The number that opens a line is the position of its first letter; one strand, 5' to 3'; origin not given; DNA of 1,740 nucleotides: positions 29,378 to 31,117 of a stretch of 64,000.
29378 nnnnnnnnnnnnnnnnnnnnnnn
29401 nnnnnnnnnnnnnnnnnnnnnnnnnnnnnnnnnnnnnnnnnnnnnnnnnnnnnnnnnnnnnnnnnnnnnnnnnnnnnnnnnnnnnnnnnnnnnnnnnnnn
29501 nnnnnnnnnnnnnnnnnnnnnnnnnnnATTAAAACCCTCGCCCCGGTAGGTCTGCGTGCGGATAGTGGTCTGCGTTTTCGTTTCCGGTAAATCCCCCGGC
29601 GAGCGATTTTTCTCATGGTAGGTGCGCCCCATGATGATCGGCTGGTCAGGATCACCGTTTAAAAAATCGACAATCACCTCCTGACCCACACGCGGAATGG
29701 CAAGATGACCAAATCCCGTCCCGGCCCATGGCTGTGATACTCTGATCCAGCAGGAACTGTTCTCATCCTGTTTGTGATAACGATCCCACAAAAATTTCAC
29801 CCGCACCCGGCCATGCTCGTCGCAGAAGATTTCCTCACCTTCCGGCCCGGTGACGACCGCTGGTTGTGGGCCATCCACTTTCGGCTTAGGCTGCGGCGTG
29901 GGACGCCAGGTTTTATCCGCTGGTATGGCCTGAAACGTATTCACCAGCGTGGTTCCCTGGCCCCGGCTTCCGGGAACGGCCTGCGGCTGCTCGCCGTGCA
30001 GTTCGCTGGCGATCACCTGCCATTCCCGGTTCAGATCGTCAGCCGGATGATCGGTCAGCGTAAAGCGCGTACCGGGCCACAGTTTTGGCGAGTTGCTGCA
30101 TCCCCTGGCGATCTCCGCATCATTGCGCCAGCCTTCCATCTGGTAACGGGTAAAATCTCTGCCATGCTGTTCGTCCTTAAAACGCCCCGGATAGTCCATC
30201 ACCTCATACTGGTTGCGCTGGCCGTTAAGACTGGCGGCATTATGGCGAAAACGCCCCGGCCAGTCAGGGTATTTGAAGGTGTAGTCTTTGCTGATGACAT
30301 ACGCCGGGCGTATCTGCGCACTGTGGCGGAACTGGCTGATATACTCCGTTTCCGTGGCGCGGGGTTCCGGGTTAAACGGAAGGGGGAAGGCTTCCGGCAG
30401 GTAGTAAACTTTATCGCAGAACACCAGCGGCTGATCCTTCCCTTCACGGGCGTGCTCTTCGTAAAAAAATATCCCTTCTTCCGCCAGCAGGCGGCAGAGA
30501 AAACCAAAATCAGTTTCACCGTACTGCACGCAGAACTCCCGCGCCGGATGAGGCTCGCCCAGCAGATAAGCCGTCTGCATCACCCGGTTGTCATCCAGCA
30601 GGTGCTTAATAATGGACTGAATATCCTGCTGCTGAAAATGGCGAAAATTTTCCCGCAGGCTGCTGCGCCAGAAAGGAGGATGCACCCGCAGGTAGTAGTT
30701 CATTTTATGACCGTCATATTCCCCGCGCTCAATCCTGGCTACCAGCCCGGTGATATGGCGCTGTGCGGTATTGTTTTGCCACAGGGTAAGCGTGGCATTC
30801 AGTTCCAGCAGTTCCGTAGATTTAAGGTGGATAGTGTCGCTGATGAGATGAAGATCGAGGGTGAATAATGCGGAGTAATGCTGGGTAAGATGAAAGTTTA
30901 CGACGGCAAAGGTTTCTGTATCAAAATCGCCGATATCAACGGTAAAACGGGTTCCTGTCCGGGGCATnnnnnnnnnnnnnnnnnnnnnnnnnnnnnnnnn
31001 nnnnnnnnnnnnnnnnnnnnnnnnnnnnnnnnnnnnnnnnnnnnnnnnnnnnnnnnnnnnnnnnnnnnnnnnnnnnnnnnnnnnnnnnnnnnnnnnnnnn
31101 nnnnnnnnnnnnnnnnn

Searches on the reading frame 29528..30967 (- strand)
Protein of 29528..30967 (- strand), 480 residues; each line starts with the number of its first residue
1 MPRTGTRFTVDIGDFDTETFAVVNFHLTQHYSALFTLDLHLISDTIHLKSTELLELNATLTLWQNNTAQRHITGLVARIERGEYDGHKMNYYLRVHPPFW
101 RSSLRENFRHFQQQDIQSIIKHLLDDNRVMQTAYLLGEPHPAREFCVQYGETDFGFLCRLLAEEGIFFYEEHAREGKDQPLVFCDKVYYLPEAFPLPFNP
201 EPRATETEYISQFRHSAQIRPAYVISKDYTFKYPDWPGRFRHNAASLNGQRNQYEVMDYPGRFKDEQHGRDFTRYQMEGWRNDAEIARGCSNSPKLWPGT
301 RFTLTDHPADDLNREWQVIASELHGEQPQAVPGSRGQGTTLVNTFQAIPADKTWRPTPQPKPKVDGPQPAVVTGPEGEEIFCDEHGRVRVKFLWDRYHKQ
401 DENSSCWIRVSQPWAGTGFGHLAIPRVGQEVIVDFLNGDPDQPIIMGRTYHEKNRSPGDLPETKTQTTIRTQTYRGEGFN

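Call 66: find_homologous_proteins(query=window:29528-30967:-, max_evalue=1e-60)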
Query window:29528-30967:- (480 aa): 5546 proteins with E <= 1e-60 among 8000 candidates; the best 120 are listed.
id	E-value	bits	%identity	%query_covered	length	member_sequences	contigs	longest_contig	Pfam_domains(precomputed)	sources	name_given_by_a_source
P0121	0.0e+0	1170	69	78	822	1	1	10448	PF04717.19,PF20093.6,PF22178.4,PF05954.18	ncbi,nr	ncbi:Rhs element protein [Shigella sonnei]|nr:Rhs element protein [Shigella sonnei]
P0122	0.0e+0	1128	98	100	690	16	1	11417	PF04717.19,PF22178.4,PF05954.18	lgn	-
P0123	0.0e+0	1112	61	87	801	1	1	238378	PF04717.19,PF20093.6,PF22178.4,PF05954.18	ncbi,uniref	ncbi:type VI secretion system tip protein TssI/VgrG, partial [Escherichia coli]|uniref:type VI secre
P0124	1.5e-287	972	63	71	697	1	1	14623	PF04717.19,PF20093.6,PF22178.4,PF05954.18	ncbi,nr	ncbi:Rhs element protein [Shigella sonnei]|nr:type VI secretion system tip protein TssI/VgrG [Shigel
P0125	5.4e-282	954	63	99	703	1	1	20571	PF04717.19,PF20093.6,PF22178.4,PF05954.18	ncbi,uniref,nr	ncbi:Rhs element protein [Shigella sonnei]|uniref:type VI secretion system tip protein TssI/VgrG n=1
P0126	2.3e-277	939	80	100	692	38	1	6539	PF04717.19,PF06715.19,PF22178.4,PF05954.18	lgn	-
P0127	3.7e-271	918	79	100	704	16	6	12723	PF04717.19,PF20093.6,PF22178.4,PF05954.18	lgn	-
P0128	3.9e-271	918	78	100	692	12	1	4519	PF04717.19,PF22178.4,PF05954.18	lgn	-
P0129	1.6e-270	916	79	100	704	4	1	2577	PF04717.19,PF20093.6,PF22178.4,PF05954.18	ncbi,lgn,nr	ncbi:type VI secretion system tip protein VgrG [Salmonella enterica]|nr:type VI secretion system tip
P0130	3.8e-270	915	78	100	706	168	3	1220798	PF04717.19,PF22178.4,PF05954.18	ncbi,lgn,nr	ncbi:type VI secretion system tip protein VgrG [Salmonella enterica]|nr:type VI secretion system tip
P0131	7.6e-270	914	78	100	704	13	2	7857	PF04717.19,PF20093.6,PF22178.4,PF05954.18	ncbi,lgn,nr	ncbi:type VI secretion system tip protein VgrG [Salmonella enterica subsp. salamae]|nr:type VI secre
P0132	9.4e-270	914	78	100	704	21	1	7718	PF04717.19,PF20093.6,PF22178.4,PF05954.18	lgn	-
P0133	1.2e-267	907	78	100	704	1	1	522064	PF04717.19,PF20093.6,PF22178.4,PF05954.18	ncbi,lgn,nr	ncbi:type VI secretion system tip protein VgrG [Salmonella enterica]|nr:type VI secretion system tip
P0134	3.9e-267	905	78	99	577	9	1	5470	PF04717.19,PF20093.6,PF06715.19,PF22178.4,PF05954.18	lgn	-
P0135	5.9e-265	898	77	100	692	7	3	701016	PF04717.19,PF20093.6,PF22178.4,PF05954.18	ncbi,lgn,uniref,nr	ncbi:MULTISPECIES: type VI secretion system Vgr family protein [Citrobacter]|uniref:type VI secretio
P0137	2.5e-263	892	77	100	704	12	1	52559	PF04717.19,PF22178.4,PF05954.18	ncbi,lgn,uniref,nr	ncbi:type VI secretion system tip protein TssI/VgrG [Citrobacter freundii]|uniref:type VI secretion 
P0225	2.2e-200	685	81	73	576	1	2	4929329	PF04717.19,PF20093.6,PF22178.4,PF05954.18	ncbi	-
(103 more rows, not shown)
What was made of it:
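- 28895..30967 (-): VgrG spike (690 aa). Residues 1-480 form the core that is co-inherited with tssF/tssG; the C-terminal part is variable and linked to the cargo. The core forms an island-specific clade at 73-98% identity versus ≤64% for ordinary VgrGs (call 66).
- Island VgrG cores are 73-98% identical, against ≤64% for the rest (call 66).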

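Call 67: find_encoding_contigs(protein=P0225, flank=10000, max_places=2)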
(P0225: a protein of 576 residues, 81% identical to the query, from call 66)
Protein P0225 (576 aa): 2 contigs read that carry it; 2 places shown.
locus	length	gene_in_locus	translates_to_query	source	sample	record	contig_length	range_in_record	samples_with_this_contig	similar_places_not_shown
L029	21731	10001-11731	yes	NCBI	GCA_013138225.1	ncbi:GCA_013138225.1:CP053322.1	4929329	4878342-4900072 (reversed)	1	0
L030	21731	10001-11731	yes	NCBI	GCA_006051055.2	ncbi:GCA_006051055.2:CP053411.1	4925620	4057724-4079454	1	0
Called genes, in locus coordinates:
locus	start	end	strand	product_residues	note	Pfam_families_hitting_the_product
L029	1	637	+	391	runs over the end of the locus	-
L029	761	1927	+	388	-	PF04052:TolB_N, PF10647:Gmad1 (faint), PF26550:Tricorn_2nd, PF26549:Tricorn_N, PF07676:PD40, PF00930:DPPIV_N (weak), PF07676:PD40, PF26549:Tricorn_N, +3 more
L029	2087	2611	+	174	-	PF00691:OmpA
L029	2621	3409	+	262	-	-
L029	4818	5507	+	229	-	PF22022:Phage_int_M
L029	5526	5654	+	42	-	-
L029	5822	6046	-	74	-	-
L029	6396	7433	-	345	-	PF06996:T6SS_TssG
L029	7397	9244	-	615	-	PF05947:T6SS_TssF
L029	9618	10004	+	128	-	PF05954:Phage_GPD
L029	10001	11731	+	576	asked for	PF05954:Phage_GPD, PF04717:Phage_base_V, PF20093:DUF6484 (faint), PF22178:Gp5_trimer_C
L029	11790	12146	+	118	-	-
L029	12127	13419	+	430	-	-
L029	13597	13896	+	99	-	PF05488:PAAR_motif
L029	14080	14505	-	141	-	PF01797:Y1_Tnp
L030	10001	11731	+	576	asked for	PF05954:Phage_GPD, PF04717:Phage_base_V, PF20093:DUF6484 (faint), PF22178:Gp5_trimer_C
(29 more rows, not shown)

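Call 68: find_encoding_contigs(protein=P0130, flank=10000, max_places=2)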
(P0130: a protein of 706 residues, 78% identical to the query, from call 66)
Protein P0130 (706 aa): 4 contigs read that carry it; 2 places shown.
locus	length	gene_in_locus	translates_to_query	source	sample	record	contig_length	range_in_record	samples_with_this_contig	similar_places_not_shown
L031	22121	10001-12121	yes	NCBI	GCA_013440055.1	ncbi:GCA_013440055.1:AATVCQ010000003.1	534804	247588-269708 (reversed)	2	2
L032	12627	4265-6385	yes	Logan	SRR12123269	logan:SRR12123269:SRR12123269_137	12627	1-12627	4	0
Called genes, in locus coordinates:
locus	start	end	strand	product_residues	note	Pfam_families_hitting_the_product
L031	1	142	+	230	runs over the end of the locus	PF01618:MotA_ExbB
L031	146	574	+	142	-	PF02472:ExbD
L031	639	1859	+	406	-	-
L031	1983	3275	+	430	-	PF04052:TolB_N, PF10647:Gmad1 (faint), PF14583:Pectate_lyase22 (faint), PF26550:Tricorn_2nd (weak), PF26549:Tricorn_N, PF00930:DPPIV_N (weak), PF07676:PD40, PF26549:Tricorn_N, +2 more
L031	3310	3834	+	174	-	PF00691:OmpA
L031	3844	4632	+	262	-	-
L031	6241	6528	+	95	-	PF13356:Arm-DNA-bind_3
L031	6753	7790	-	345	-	PF06996:T6SS_TssG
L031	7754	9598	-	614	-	PF05947:T6SS_TssF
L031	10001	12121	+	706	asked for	PF05954:Phage_GPD, PF04717:Phage_base_V, PF22178:Gp5_trimer_C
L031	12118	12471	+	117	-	-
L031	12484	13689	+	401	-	-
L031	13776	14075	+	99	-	PF05488:PAAR_motif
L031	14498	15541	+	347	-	PF02445:NadA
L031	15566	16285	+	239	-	PF04973:NMN_transporter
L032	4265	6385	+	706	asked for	PF05954:Phage_GPD, PF04717:Phage_base_V, PF22178:Gp5_trimer_C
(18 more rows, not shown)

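Call 69: find_encoding_contigs(protein=P0137, flank=10000, max_places=2)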
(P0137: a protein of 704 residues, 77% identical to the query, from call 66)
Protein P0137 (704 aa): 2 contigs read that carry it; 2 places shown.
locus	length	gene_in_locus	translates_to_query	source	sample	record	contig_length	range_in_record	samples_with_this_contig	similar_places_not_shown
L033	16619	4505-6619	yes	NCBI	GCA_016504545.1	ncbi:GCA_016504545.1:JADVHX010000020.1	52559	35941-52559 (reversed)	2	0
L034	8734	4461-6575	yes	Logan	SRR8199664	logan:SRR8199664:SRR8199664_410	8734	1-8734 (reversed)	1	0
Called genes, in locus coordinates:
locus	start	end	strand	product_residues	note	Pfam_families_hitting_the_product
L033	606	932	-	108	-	-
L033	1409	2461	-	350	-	PF06996:T6SS_TssG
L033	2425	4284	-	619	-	PF05947:T6SS_TssF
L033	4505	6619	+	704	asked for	PF05954:Phage_GPD, PF04717:Phage_base_V, PF22178:Gp5_trimer_C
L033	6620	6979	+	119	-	-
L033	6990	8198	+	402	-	-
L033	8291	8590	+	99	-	PF05488:PAAR_motif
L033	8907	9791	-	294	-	PF00126:HTH_1, PF03466:LysR_substrate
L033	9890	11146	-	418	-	PF01306:LacY_symp, PF03825:Nuc_H_symport, PF07690:MFS_1 (weak), PF12832:MFS_1_like, PF07690:MFS_1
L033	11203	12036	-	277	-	PF01048:PNP_UDP_1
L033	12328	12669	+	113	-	-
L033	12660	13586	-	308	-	PF00126:HTH_1, PF03466:LysR_substrate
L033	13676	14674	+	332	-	PF13593:SBF_like, PF01758:SBF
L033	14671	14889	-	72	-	PF12843:QSregVF_b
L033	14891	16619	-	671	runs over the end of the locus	PF22745:Nlig-Ia, PF01653:DNA_ligase_aden, PF03120:OB_DNA_ligase, PF03119:DNA_ligase_ZBD, PF14520:HHH_5 (weak), PF12826:HHH_2, PF14520:HHH_5 (weak), PF00533:BRCT, +2 more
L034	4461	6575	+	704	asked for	PF05954:Phage_GPD, PF04717:Phage_base_V, PF22178:Gp5_trimer_C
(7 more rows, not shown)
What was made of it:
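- In the 3 contexts reached from the VgrG side, the island-type VgrG core always lay next to island-type TssF (calls 66-69).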
